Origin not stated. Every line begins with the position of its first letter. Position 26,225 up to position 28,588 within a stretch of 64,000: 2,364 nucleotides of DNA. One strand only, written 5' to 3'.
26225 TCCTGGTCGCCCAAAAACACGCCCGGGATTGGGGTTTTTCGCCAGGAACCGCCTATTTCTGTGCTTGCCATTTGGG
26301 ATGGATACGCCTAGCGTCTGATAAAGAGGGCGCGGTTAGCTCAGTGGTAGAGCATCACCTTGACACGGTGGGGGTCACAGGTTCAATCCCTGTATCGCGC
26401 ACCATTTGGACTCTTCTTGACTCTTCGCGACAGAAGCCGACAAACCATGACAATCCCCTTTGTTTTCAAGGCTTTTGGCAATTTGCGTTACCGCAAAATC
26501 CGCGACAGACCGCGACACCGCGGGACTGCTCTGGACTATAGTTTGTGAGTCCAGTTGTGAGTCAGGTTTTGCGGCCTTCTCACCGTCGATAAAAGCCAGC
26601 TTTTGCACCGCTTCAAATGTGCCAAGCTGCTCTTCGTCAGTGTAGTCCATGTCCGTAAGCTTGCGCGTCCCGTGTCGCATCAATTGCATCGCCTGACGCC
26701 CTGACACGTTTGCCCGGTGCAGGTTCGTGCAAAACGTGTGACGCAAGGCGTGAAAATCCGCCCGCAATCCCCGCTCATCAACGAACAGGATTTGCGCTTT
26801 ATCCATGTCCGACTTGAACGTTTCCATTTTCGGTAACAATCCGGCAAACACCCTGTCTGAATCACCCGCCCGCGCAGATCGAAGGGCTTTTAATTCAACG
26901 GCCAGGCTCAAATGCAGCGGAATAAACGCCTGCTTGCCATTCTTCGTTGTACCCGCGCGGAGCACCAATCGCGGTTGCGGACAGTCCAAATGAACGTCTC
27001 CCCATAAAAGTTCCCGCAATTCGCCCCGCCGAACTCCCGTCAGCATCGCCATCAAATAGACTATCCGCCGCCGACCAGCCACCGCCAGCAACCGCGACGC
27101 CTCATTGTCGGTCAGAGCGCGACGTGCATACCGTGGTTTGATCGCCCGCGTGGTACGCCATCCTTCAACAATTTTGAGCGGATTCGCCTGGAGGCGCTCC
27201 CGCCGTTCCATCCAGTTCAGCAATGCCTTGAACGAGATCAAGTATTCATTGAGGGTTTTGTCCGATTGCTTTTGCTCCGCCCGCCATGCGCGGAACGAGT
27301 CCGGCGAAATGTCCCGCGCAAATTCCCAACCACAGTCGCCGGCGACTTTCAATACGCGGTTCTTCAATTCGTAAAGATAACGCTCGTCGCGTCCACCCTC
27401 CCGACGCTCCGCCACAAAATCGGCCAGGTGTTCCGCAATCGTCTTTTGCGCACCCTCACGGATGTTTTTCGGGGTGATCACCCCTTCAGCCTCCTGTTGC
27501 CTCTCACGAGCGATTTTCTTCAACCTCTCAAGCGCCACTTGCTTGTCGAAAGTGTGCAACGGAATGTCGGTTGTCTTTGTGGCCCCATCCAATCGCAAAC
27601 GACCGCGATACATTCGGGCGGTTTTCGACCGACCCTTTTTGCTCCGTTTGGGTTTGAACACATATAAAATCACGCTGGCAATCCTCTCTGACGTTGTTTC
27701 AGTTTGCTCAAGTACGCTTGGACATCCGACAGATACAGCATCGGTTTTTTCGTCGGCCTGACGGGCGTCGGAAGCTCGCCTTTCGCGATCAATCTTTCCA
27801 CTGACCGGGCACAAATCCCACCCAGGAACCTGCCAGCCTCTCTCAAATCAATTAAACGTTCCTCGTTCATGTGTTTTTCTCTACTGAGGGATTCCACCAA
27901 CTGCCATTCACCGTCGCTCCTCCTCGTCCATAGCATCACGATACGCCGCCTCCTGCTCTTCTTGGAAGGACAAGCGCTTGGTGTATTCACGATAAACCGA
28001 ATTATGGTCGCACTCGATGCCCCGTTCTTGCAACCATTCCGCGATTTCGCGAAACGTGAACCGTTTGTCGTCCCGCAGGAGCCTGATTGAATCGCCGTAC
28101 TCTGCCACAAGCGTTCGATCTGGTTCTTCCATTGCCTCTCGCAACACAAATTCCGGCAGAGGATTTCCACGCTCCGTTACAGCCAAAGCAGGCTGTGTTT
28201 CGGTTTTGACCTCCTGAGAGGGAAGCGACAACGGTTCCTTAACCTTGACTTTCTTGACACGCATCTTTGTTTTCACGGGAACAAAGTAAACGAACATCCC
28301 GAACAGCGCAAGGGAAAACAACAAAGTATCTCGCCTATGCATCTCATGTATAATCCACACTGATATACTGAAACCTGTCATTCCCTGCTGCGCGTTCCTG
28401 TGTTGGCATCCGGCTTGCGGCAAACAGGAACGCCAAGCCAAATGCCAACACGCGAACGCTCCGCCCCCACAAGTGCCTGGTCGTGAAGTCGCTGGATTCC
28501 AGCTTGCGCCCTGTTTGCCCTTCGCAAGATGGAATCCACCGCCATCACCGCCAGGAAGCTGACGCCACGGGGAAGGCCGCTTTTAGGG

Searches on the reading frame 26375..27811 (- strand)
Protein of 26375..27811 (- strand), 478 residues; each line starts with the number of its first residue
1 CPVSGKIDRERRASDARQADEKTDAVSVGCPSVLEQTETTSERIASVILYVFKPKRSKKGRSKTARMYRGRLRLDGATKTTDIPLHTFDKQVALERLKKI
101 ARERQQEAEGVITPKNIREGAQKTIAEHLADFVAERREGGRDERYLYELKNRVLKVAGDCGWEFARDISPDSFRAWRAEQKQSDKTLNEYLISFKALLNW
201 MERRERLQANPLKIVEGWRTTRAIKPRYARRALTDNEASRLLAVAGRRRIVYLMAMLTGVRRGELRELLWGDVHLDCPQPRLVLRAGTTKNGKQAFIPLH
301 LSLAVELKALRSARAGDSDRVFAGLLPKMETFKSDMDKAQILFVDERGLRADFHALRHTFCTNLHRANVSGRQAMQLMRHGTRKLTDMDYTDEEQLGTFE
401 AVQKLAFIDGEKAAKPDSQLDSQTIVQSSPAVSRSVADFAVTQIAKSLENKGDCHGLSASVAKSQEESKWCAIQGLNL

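Call 26: search_protein_families(library=pfam, proteins=[window:26375-27811:-], max_evalue=0.01)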
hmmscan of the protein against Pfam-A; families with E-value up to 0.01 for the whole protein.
window:26375-27811:- (478 aa): 2 families
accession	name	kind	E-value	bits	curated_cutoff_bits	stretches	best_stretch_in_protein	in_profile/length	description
PF00589.27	Phage_integrase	-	1.8e-15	57.6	27.1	1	233-393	3-168/172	Phage integrase family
PF24624.1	Int_N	-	0.0099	17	27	0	148-215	25-96/100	Phage integrase, N-terminal domain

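Call 53: search_protein_families(library=phrogs, proteins=[window:26375-27811:-], max_evalue=0.01)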
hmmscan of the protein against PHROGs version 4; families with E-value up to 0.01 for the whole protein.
window:26375-27811:- (478 aa): 2 families
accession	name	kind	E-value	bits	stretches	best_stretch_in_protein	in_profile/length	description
phrog_1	-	integration and excision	3.7e-38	133.2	1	45-423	111-461/611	integrase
phrog_216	-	integration and excision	1.5e-23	84.3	1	187-436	15-271/301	integrase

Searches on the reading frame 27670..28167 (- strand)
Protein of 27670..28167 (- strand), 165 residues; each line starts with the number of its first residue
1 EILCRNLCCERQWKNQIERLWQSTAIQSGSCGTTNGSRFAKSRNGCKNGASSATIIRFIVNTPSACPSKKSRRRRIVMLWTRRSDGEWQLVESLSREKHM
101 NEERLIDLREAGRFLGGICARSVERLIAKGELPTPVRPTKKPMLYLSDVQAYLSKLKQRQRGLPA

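Call 26: search_protein_families(library=pfam, proteins=[window:27670-28167:-], max_evalue=0.01)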
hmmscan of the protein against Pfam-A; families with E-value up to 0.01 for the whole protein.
window:27670-28167:- (165 aa): 0 families

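Call 53: search_protein_families(library=phrogs, proteins=[window:27670-28167:-], max_evalue=0.01)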
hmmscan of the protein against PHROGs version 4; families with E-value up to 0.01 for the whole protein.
window:27670-28167:- (165 aa): 1 family
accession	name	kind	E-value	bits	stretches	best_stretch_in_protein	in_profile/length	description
phrog_66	-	integration and excision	2.6e-05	25.1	1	92-162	80-149/412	excisionase and transcriptional regulator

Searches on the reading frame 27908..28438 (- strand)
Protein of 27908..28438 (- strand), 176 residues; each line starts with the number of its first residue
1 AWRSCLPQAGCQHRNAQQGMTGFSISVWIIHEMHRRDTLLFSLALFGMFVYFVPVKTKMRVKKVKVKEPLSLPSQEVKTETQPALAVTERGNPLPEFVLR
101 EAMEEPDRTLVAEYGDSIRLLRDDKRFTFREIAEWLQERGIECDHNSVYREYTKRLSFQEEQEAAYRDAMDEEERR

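Call 26: search_protein_families(library=pfam, proteins=[window:27908-28438:-], max_evalue=0.01)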
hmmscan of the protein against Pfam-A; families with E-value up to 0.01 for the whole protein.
window:27908-28438:- (176 aa): 0 families

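Call 53: search_protein_families(library=phrogs, proteins=[window:27908-28438:-], max_evalue=0.01)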
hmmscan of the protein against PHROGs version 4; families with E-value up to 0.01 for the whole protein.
window:27908-28438:- (176 aa): 1 family
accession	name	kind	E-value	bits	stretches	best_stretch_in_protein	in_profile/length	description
phrog_26158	-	unknown function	0.0066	17.6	0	128-151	27-50/74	-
